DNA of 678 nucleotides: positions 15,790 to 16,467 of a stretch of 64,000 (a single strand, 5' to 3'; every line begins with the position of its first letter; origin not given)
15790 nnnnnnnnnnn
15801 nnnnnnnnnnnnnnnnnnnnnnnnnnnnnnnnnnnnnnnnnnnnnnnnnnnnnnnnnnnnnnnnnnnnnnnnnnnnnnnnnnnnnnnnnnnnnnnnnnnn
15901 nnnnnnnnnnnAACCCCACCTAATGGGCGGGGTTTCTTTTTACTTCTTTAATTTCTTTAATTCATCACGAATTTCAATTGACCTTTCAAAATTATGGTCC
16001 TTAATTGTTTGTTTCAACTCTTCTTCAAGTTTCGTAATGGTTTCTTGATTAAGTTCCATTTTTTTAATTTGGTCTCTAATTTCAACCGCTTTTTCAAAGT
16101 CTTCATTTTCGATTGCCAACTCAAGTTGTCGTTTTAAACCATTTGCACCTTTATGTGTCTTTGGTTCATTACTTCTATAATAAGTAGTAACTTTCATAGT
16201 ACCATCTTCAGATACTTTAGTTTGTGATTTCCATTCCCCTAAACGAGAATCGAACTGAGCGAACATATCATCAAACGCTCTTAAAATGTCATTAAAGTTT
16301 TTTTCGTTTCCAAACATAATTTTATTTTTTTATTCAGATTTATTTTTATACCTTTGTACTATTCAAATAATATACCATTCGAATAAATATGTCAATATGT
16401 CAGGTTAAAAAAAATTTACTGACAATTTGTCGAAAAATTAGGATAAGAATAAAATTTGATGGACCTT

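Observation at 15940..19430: Phage-encoded Clp proteolytic system: N-domain-less ClpC-like unfoldase with a divergent UVR-repeat gene and an adjacent M20/M42-like peptidase; ClpP encoded separately at 43043-43789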

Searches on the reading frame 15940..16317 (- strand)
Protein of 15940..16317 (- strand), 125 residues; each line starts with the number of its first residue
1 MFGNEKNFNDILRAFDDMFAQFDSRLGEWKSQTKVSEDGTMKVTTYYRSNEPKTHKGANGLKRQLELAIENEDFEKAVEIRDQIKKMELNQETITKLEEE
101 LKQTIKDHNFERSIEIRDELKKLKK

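Call 4: search_protein_families(library=pfam, proteins=[window:15940-16317:-], max_evalue=0.01)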
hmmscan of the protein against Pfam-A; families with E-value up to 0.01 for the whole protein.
window:15940-16317:- (125 aa): 3 families
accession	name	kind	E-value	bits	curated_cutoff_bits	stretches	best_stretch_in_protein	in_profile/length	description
PF02151.25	UVR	-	1.9e-13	50.1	21.5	2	60-88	6-34/36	UvrB/uvrC motif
PF17448.7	YqaH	-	0.00074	20.2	31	0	59-87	22-51/88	Uncharacterized YqaH-like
PF10516.15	SHNi-TPR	-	0.003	17.5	21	0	72-87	22-37/38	SHNi-TPR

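Call 5: search_protein_families(library=ncbifam, proteins=[window:15940-16317:-], max_evalue=0.01)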
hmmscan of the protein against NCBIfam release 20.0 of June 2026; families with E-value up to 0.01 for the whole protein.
window:15940-16317:- (125 aa): 7 families
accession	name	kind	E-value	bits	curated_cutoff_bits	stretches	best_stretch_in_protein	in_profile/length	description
NF053706.1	PrRKinActvMcsABac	equivalog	6.8e-11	42.3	210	2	53-91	136-174/182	protein-arginine kinase activator protein McsA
TIGR00631.1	uvrb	equivalog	9.9e-08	30.7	750.1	2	90-124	624-658/658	excinuclease ABC subunit UvrB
NF003673.1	PRK05298.1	equivalog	3.5e-06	25.7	743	2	90-125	617-652/653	excinuclease ABC subunit UvrB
TIGR00194.1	uvrC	equivalog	1.6e-05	23.9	285.45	1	56-87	194-225/574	excinuclease ABC subunit UvrC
NF001824.0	PRK00558.1-5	equivalog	4.3e-05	22.1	451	0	53-88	206-241/652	excinuclease ABC subunit UvrC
NF011262.0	PRK14668.1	equivalog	9.7e-05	20.9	544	1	42-89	185-232/577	excinuclease ABC subunit C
NF010874.0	PRK14281.1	equivalog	0.0061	15.7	619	1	5-89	89-169/397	chaperone protein DnaJ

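Call 6: search_protein_families(library=phrogs, proteins=[window:15940-16317:-], max_evalue=0.001)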
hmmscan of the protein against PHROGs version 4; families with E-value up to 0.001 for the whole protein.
window:15940-16317:- (125 aa): 0 families

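Call 16: find_related_loci(query=window:15940-16317:-, collection=viral_contigs, flank=10000)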
Query window:15940-16317:- (125 aa) in viral_contigs; peptide patterns used: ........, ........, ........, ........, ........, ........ (x = any residue, [..] = any of these).
49 stretches matched a pattern; 35 encode a relative of the query (tblastn E <= 1e-3); 33 distinct loci.
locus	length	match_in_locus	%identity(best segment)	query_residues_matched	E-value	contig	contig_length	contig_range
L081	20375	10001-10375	98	1-125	1e-78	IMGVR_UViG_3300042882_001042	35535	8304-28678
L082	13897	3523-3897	98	1-125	1e-78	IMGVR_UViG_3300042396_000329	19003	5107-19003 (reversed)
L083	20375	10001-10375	92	1-125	2e-74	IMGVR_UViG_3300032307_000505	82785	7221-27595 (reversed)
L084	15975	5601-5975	89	1-125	1e-72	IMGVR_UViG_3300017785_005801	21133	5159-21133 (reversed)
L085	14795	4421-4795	88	1-125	7e-70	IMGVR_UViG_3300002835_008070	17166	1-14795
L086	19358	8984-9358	88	1-125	7e-70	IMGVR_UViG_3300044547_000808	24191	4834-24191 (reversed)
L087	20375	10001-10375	88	1-125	7e-70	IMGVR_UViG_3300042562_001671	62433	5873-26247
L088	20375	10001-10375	88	1-125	7e-70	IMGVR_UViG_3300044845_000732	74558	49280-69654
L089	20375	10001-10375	85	1-124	2e-68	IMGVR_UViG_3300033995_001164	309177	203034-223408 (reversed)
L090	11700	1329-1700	83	1-124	3e-68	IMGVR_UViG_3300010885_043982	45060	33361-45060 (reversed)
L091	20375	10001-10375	85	1-124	2e-68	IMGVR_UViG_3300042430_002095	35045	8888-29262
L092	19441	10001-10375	85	1-124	2e-68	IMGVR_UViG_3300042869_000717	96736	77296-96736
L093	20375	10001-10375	85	1-124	2e-68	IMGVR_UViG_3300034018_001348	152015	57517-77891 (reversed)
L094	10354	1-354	87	8-125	9e-65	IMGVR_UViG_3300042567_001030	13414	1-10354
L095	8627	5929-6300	78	1-124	2e-62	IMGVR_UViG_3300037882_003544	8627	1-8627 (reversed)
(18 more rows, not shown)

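Call 50: find_homologous_proteins(query=window:15940-16317:-, max_evalue=0.001)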
Query window:15940-16317:- (125 aa): 197 proteins with E <= 0.001 among 208 candidates; the best 120 are listed.
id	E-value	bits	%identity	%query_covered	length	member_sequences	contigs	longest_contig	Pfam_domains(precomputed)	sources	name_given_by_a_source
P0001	4.2e-70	251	97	100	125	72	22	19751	PF02151.26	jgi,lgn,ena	jgi:protein-arginine kinase activator protein McsA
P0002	1.2e-66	240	92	100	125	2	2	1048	PF02151.26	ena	-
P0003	2.4e-66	239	92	99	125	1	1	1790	PF02151.26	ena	-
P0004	4.4e-66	238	92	100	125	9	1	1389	PF02151.26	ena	-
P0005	5.0e-65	235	90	100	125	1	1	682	PF02151.26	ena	-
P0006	6.1e-65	234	90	100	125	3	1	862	PF02151.26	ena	-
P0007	1.8e-64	233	89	100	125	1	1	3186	PF02151.26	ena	-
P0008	2.4e-64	232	89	100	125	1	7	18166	PF02151.26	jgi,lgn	jgi:excinuclease UvrABC helicase subunit UvrB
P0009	5.5e-64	231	90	100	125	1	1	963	PF02151.26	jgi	jgi:protein-arginine kinase activator protein McsA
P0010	7.8e-64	231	89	100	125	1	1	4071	PF02151.26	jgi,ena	jgi:protein-arginine kinase activator protein McsA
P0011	1.2e-63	230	89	100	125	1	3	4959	PF02151.26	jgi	jgi:protein-arginine kinase activator protein McsA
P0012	1.4e-63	230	89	99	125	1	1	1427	PF02151.26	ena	-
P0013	1.7e-63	230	88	100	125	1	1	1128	PF02151.26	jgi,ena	jgi:protein-arginine kinase activator protein McsA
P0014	2.0e-63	230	89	100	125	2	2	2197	PF02151.26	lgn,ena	-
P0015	2.2e-63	229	89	100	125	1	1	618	PF02151.26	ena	-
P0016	2.3e-63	229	88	100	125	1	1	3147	PF02151.26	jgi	jgi:protein-arginine kinase activator protein McsA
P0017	2.7e-63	229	88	100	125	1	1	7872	PF02151.26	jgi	jgi:protein-arginine kinase activator protein McsA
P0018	6.3e-63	228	89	100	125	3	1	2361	PF02151.26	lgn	-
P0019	1.1e-62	227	87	100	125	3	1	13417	PF02151.26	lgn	-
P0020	1.4e-62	227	86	99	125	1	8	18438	PF02151.26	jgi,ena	-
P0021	1.6e-62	227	86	99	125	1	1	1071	PF02151.26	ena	-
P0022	1.6e-62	227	86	100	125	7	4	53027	PF02151.26,PF17448.8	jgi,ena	jgi:protein-arginine kinase activator protein McsA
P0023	3.0e-62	226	86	99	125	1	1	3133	PF02151.26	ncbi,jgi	jgi:protein-arginine kinase activator protein McsA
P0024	4.0e-62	225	88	100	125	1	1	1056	PF02151.26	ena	-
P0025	5.3e-62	225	87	100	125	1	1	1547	PF02151.26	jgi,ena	jgi:protein-arginine kinase activator protein McsA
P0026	5.4e-62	225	87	100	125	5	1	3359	PF02151.26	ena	-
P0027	5.7e-62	225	85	99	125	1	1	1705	PF02151.26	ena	-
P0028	6.1e-62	225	86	100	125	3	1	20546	PF02151.26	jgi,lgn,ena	jgi:excinuclease UvrABC helicase subunit UvrB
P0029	6.5e-62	225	86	99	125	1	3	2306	PF02151.26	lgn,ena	-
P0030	8.9e-62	224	85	99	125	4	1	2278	PF02151.26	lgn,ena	-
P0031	1.2e-61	224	86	100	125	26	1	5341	PF02151.26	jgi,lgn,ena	-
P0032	1.3e-61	224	85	99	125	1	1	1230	PF02151.26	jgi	jgi:protein-arginine kinase activator protein McsA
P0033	2.2e-61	223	85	99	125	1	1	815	PF02151.26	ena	-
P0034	3.6e-61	222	86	100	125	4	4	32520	PF02151.26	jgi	jgi:protein-arginine kinase activator protein McsA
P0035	5.0e-61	222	87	100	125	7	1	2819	PF02151.26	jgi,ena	-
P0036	5.4e-61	222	85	99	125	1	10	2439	PF02151.26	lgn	-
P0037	7.3e-61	221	87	99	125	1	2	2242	PF02151.26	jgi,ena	jgi:protein-arginine kinase activator protein McsA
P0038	7.7e-61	221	83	99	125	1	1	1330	PF02151.26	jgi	-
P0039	1.0e-60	221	83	99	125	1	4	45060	PF02151.26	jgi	-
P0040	1.3e-60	220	85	99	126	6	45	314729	PF02151.26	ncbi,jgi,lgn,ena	jgi:protein-arginine kinase activator protein McsA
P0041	1.4e-60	220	87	100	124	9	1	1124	PF02151.26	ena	-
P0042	1.6e-60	220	85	99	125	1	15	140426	PF02151.26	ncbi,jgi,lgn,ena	jgi:protein-arginine kinase activator protein McsA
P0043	1.8e-60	220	86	100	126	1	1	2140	PF02151.26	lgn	-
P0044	2.2e-60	220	84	100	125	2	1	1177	PF02151.26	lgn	-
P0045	3.2e-60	219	85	99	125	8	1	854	PF02151.26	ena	-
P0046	6.3e-60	218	84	99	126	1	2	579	PF02151.26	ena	-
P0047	7.6e-60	218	84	100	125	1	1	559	PF02151.26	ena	-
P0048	1.2e-59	217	84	99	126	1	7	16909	PF02151.26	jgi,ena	-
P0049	2.5e-59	216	82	100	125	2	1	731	PF02151.26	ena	-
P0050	3.0e-59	216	84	99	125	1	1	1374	PF02151.26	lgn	-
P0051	3.5e-59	216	83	99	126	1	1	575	PF02151.26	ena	-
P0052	1.1e-58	214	83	99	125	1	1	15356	PF02151.26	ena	-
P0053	1.3e-58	214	83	99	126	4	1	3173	PF02151.26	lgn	-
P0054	1.9e-58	213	83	99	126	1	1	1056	PF02151.26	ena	-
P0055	2.1e-58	213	84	100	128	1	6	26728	PF02151.26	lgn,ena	-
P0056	9.7e-58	211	82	100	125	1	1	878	PF02151.26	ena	-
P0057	7.4e-57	208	81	99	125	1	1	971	PF02151.26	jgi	jgi:protein-arginine kinase activator protein McsA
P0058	1.1e-56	208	82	99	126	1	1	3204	PF02151.26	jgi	jgi:protein-arginine kinase activator protein McsA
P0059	1.1e-56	208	82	99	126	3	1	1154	PF02151.26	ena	-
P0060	4.0e-56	206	80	99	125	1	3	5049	PF02151.26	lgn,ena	-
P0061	5.1e-56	206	79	99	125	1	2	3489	PF02151.26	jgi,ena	jgi:protein-arginine kinase activator protein McsA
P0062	1.0e-55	205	78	100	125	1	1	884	PF02151.26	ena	-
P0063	1.0e-55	205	79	99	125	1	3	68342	PF02151.26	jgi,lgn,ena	jgi:protein-arginine kinase activator protein McsA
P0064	2.4e-55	203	79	99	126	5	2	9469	PF02151.26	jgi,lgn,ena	jgi:protein-arginine kinase activator protein McsA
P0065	2.6e-55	203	78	99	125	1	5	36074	PF02151.26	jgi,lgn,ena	jgi:hypothetical protein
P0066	3.6e-55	203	79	99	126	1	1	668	PF02151.26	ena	-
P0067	4.2e-55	203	78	99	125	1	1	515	PF02151.26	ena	-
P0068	1.9e-54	201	77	99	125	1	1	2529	PF02151.26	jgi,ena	jgi:protein-arginine kinase activator protein McsA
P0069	2.6e-52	194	76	99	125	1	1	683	PF02151.26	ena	-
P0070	3.7e-52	193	75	100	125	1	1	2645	PF02151.26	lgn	-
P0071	3.8e-51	190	73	100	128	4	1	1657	PF02151.26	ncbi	-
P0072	4.4e-51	190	73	100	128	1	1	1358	PF02151.26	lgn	-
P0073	1.8e-50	188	72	100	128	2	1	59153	PF02151.26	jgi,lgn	-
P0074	1.5e-49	185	70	100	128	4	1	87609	PF02151.26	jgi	jgi:protein-arginine kinase activator protein McsA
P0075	7.0e-48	179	69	100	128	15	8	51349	PF02151.26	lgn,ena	-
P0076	2.8e-47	177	69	100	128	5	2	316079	PF02151.26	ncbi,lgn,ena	-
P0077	5.7e-46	173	79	85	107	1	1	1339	PF02151.26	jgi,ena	jgi:excinuclease UvrABC helicase subunit UvrB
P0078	1.3e-45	172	69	99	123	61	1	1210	PF02151.26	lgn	-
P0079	3.5e-45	171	67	99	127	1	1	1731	PF02151.26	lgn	-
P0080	7.4e-45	170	68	99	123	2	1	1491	PF02151.26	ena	-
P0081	8.7e-45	169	66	99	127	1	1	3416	PF02151.26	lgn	-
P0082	1.1e-44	169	68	99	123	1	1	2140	PF02151.26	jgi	-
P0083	1.2e-44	169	69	99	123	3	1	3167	PF02151.26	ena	-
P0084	1.2e-44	169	65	100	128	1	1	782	PF02151.26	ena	-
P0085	1.2e-44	169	68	99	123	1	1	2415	PF02151.26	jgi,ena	jgi:protein-arginine kinase activator protein McsA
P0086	2.6e-44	168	66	100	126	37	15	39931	PF02151.26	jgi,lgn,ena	jgi:protein-arginine kinase activator protein McsA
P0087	2.6e-44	168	68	99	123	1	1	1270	PF02151.26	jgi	jgi:protein-arginine kinase activator protein McsA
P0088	2.6e-44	168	67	99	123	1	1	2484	PF02151.26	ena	-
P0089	3.5e-44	168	68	99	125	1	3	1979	PF02151.26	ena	-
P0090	4.2e-44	167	66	100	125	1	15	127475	PF02151.26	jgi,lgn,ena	-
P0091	4.6e-44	167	66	100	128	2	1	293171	PF02151.26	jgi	jgi:protein-arginine kinase activator protein McsA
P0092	4.7e-44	167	67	99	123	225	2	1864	PF02151.26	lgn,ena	-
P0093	7.7e-44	166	67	99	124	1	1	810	PF02151.26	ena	-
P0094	9.0e-44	166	66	99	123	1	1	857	PF02151.26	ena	-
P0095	9.5e-44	166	65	100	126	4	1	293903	PF02151.26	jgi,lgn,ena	jgi:excinuclease UvrABC helicase subunit UvrB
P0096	1.1e-43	166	67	99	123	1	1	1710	PF02151.26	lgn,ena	-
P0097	1.3e-43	166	66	99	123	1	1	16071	PF02151.26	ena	-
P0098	1.3e-43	166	67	99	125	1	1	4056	PF02151.26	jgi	jgi:protein-arginine kinase activator protein McsA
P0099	1.6e-43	165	66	99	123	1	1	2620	PF02151.26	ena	-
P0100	1.8e-43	165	66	99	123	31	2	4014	PF02151.26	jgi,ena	jgi:protein-arginine kinase activator protein McsA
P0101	1.9e-43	165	65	99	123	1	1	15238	PF02151.26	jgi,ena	jgi:protein-arginine kinase activator protein McsA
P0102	2.1e-43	165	67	99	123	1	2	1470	PF02151.26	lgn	-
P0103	2.5e-43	165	66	99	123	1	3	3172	PF02151.26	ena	-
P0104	2.7e-43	165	67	99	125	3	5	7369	PF02151.26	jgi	jgi:protein-arginine kinase activator protein McsA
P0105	3.3e-43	164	66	99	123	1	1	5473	PF02151.26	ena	-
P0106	3.4e-43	164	65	99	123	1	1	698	PF02151.26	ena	-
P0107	3.4e-43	164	65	99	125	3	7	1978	PF02151.26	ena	-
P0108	3.9e-43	164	65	100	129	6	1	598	PF02151.26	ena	-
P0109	5.0e-43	164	69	99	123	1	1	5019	PF02151.26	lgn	-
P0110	5.1e-43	164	66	99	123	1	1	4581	PF02151.26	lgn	-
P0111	5.4e-43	164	64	100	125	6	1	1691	PF02151.26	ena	-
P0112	8.6e-43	163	65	99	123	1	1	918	PF02151.26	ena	-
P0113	1.0e-42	163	65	99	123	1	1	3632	PF02151.26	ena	-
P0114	1.6e-42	162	67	99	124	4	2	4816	PF02151.26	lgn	-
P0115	1.8e-42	162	65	99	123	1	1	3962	PF02151.26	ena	-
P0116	2.2e-42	162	66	99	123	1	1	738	PF02151.26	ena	-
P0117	2.6e-42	161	65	99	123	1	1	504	PF02151.26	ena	-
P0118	2.7e-42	161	75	86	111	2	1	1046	PF02151.26,PF17448.8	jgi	jgi:protein-arginine kinase activator protein McsA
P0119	3.5e-42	161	65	99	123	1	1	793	PF02151.26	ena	-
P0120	3.6e-42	161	64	99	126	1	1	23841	PF02151.26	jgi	jgi:protein-arginine kinase activator protein McsA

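Call 69: predict_structure(alignment_id=A1)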
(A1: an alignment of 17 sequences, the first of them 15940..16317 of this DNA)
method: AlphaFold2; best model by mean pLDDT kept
length: 125 residues; sequences in the alignment: 17
mean_pLDDT: 69.9   pTM: 0.33
mean pLDDT of the five models: 69.9, 68.0, 65.4, 64.8, 61.8
residues with pLDDT >= 90: 0; 70-90: 81; 50-70: 30; < 50: 14
segments of 3 or more residues with pLDDT < 50: 1-5, 21-23, 51-56
pLDDT, mean of each block of 10 residues (from residue 1): 52 60 57 79 72 53 76 80 80 78 76 77 68
secondary structure, 60 per line:
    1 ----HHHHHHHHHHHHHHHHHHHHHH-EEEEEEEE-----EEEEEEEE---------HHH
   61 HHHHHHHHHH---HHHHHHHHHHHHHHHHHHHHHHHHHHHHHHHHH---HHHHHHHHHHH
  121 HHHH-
elements in order: H5-26 E28-35 E41-48 H58-70 H74-106 H110-124

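Call 75: fold_search(model_id=the predicted structure, library=pdb)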
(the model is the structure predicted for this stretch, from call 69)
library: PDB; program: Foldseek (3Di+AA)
matches with E <= 10: 503; with E <= 0.001: 0
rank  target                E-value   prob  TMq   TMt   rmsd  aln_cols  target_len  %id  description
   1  7tbq_A                7.1e-02  0.89  0.37  0.13  14.3       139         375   12  LOV2-DARPIN fusion : D7 (released 2023-07-05)
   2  7tbn_B                7.6e-02  0.84  0.36  0.13  14.8       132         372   14  LOV2-DARPIN fusion : D11 (released 2023-07-05)
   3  6eu2_O                1.0e-01  0.21  0.19  0.07  12.9       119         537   16  Apo RNA Polymerase III - open conformation (oPOL3) (released 2018-01-17)
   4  9dxf_A                1.4e-01  0.38  0.24  0.07  17.5       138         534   11  attLmm bound serine integrase and RDF complex in the post-rotation state (released 2026-01-21)
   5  7tal                  1.4e-01  0.80  0.39  0.25  14.4       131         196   14  LOV2-DARPIN fusion : D4_deltaDARP (released 2023-07-05)
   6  7tbo_A                2.3e-01  0.72  0.38  0.15  13.4       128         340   12  LOV2-DARPIN fusion : D12 (released 2023-07-05)
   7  9y66_A                2.3e-01  0.35  0.26  0.09  16.6       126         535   13  attLsym bound serine integrase complex in the dimeric state (released 2026-02-04)
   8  2wbl_B                3.1e-01  0.38  0.19  0.09  12.1        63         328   14  Three-dimensional structure of a binary ROP-PRONE complex (released 2009-04-14)
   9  5gpy_A                3.6e-01  0.41  0.20  0.15  14.9        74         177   14  Crystal structure of the human TFIIE complex (released 2016-11-02)
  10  9dxd_A                3.6e-01  0.23  0.24  0.07  17.6       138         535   11  attLmm bound serine integrase and RDF complex in the pre-rotation state (released 2026-01-21)
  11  7tbo_B                4.1e-01  0.66  0.41  0.15  13.5       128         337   10  LOV2-DARPIN fusion : D12 (released 2023-07-05)
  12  2wbl_A                4.3e-01  0.33  0.19  0.09  11.9        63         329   14  Three-dimensional structure of a binary ROP-PRONE complex (released 2009-04-14)
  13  7nvs_W                6.8e-01  0.30  0.20  0.14  14.8        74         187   14  RNA polymerase II core pre-initiation complex with closed promoter DNA in proximal position (released 2021-05-05)
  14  2h1e_A                6.8e-01  0.20  0.19  0.15  14.8        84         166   14  Tandem chromodomains of budding yeast CHD1 (released 2007-03-27)
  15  8zzu_G                9.4e-01  0.63  0.17  0.32   5.0        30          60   20  Molecular Architecture of Human Fibrin Clots (released 2020-01-10)
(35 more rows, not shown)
